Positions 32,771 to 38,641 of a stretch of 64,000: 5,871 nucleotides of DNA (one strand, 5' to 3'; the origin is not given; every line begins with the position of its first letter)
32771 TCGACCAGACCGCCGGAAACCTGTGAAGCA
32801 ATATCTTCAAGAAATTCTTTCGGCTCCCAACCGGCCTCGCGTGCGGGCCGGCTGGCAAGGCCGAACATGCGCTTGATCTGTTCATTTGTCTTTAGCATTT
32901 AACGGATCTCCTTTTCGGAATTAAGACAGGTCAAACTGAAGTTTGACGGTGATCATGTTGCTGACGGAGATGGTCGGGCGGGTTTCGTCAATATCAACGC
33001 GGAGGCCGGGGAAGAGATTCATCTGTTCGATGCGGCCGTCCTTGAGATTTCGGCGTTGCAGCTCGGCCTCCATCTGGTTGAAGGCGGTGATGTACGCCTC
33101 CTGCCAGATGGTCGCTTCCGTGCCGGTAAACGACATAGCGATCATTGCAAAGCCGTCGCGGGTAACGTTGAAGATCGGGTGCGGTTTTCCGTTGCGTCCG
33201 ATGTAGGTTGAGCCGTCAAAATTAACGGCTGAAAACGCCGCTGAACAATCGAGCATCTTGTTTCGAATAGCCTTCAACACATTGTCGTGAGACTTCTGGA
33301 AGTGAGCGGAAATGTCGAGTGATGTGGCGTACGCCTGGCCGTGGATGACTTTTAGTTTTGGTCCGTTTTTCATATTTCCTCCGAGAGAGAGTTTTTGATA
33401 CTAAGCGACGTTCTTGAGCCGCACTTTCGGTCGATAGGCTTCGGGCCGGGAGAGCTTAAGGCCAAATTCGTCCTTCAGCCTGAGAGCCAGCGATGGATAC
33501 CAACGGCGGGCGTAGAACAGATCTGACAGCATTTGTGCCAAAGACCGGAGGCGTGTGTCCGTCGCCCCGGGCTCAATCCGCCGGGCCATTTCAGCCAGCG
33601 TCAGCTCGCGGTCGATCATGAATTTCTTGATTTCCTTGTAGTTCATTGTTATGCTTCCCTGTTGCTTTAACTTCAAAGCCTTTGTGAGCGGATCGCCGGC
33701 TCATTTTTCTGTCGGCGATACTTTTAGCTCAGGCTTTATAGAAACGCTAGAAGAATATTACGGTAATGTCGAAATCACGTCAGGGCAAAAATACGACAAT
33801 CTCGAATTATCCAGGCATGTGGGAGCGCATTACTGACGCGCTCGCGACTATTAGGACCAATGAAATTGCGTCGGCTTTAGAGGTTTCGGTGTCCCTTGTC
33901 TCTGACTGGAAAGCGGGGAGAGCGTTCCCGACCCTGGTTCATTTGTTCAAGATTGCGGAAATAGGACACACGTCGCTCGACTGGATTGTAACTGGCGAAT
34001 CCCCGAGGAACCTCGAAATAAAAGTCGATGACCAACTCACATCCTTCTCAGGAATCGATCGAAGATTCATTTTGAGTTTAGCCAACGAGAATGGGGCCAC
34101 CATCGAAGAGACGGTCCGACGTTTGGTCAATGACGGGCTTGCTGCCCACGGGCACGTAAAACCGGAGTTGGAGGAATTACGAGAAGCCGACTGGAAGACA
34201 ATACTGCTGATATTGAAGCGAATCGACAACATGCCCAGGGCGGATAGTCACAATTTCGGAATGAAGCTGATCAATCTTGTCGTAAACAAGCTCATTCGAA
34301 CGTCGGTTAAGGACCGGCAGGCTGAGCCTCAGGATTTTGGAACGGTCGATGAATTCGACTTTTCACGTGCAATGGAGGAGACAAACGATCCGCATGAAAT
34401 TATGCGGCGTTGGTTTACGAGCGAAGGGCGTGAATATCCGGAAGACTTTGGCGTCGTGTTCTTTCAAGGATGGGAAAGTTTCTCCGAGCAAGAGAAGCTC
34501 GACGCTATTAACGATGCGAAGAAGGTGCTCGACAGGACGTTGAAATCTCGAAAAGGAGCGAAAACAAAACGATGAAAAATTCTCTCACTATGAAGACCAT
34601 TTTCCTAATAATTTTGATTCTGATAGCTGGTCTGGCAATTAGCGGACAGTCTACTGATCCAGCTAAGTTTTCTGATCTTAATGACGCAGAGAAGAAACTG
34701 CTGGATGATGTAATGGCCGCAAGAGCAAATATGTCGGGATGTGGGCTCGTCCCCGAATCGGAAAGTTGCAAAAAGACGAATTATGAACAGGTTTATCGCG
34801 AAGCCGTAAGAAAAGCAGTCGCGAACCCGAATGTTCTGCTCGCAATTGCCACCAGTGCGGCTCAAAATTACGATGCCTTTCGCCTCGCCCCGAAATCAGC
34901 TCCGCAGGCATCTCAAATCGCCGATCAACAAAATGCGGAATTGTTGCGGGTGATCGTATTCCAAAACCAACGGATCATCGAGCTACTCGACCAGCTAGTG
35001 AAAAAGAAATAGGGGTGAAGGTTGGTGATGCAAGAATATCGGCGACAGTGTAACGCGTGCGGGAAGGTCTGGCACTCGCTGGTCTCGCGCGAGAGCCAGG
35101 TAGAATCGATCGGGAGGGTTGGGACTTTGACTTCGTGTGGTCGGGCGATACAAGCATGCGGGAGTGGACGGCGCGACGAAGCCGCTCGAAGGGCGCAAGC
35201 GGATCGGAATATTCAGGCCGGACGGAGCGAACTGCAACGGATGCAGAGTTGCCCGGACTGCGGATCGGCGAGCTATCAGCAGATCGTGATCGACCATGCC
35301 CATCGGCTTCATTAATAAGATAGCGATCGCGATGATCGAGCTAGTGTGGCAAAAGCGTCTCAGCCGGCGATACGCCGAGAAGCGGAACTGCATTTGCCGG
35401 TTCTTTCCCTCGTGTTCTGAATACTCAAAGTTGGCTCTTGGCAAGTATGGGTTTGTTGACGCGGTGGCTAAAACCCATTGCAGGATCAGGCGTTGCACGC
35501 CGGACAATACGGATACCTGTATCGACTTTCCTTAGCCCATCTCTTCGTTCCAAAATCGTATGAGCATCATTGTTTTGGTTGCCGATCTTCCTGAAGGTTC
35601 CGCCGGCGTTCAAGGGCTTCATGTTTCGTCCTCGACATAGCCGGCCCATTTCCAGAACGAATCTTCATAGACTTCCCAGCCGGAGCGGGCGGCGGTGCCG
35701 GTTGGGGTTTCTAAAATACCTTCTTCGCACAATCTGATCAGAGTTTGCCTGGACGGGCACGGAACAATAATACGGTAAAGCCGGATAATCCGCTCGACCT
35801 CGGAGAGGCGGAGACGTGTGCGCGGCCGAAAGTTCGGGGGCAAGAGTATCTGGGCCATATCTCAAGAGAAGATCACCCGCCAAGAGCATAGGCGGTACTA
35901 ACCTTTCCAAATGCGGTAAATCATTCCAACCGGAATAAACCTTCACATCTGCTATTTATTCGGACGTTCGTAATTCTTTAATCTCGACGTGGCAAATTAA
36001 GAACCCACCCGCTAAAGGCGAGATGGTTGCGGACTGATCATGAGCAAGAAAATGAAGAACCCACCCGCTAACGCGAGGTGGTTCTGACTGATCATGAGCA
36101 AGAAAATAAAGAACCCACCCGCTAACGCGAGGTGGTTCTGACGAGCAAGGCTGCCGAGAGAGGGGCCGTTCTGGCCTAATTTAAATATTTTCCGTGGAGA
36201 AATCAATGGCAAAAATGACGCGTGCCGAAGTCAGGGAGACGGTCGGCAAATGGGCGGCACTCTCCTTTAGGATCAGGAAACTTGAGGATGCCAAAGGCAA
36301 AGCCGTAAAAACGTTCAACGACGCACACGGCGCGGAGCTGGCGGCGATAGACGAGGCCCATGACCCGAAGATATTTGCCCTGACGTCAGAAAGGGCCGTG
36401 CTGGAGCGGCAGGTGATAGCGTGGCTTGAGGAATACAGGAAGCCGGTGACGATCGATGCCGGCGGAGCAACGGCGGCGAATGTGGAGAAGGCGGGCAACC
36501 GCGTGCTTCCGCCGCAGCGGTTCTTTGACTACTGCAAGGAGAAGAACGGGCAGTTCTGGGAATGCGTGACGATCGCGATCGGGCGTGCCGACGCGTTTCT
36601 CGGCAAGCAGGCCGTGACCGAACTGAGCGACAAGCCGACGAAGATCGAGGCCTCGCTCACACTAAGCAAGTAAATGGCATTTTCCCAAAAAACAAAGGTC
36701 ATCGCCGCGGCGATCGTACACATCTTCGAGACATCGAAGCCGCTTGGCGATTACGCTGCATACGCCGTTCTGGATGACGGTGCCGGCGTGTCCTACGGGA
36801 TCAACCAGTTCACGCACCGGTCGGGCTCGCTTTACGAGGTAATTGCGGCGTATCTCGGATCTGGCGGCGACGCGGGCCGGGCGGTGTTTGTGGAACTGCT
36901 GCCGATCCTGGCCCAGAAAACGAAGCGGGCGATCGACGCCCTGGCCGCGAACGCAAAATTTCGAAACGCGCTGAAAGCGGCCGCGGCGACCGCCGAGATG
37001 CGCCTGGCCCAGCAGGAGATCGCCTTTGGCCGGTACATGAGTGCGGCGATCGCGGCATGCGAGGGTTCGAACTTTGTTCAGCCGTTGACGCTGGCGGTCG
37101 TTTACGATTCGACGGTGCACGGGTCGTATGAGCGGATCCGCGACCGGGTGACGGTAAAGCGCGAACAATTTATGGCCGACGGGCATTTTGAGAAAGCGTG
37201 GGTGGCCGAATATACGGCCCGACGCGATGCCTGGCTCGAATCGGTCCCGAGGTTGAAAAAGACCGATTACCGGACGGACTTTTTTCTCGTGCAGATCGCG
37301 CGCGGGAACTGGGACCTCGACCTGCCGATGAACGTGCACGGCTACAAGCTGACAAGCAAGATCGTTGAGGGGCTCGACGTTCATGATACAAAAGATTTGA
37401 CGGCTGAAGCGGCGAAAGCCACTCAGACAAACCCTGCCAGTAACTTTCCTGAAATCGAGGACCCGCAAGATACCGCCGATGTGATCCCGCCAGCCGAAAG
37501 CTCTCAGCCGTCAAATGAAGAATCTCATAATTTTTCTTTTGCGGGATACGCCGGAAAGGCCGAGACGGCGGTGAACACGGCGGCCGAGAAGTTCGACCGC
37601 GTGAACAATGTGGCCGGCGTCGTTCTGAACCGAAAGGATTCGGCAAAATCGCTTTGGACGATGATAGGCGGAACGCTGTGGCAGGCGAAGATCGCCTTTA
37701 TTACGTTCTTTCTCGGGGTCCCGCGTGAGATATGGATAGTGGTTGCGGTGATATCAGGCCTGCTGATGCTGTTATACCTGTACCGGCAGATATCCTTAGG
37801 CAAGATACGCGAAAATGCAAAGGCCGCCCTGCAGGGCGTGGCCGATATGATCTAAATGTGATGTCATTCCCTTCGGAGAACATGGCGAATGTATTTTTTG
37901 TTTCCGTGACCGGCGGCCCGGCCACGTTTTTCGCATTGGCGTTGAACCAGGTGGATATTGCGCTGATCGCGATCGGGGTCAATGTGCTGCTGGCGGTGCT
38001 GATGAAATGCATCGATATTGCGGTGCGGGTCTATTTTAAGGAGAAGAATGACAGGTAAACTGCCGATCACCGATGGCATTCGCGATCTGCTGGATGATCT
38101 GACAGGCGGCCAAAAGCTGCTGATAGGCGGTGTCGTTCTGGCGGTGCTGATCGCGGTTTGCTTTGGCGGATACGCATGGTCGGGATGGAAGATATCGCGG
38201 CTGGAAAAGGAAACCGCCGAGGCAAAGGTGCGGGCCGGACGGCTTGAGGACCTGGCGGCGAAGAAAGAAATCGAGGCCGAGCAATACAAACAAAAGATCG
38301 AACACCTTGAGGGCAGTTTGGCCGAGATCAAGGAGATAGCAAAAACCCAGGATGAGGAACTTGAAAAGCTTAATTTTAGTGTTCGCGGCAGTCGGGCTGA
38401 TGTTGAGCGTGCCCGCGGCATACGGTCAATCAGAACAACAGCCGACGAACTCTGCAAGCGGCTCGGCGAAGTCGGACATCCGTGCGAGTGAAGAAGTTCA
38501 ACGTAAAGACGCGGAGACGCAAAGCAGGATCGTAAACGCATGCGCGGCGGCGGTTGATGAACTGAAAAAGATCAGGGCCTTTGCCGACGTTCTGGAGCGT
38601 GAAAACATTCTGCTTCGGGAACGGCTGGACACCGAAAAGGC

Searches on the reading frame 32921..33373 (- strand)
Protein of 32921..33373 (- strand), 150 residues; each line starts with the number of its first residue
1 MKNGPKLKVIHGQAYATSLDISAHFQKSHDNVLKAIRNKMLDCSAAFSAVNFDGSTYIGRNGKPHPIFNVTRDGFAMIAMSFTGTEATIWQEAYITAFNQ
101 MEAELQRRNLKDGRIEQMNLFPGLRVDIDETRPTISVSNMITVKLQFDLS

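Call 54: search_protein_families(library=pfam, proteins=[window:32921-33373:-], max_evalue=0.01)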
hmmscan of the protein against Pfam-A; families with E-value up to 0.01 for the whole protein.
window:32921-33373:- (150 aa): 1 family
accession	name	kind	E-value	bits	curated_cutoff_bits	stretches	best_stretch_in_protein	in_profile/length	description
PF09669.15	Phage_pRha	-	1.4e-23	83.7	29.9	1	17-102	2-90/91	Phage regulatory protein Rha (Phage_pRha)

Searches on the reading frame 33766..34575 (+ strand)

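Call 54: search_protein_families(library=pfam, proteins=[window:33766-34575:+], max_evalue=0.01)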
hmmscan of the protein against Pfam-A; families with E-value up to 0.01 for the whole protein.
window:33766-34575:+ (269 aa): 2 families
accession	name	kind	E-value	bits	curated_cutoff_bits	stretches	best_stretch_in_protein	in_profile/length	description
PF07022.19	Phage_CI_repr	-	5.6e-05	23.8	22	1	20-78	4-61/65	Bacteriophage CI repressor helix-turn-helix domain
PF01381.28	HTH_3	-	0.0016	18.8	23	1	33-74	14-55/55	Helix-turn-helix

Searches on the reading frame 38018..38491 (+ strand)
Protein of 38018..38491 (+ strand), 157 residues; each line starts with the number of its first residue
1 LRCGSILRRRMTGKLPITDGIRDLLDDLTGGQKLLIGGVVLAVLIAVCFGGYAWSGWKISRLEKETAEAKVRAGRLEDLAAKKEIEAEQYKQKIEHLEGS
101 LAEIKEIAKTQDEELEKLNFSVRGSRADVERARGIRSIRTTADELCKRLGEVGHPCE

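Call 8: search_protein_families(library=phrogs, proteins=[window:38018-38491:+])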
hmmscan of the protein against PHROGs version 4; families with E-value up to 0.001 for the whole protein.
window:38018-38491:+ (157 aa): 3 families
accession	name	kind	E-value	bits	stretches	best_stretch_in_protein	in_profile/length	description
phrog_739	-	lysis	6.4e-05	24.2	0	40-117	11-87/122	Rz-like spanin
phrog_4876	-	unknown function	7.1e-05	23.6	1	32-150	6-124/226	-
phrog_1152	-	lysis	0.00048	21.1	1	40-116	14-89/127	Rz-like spanin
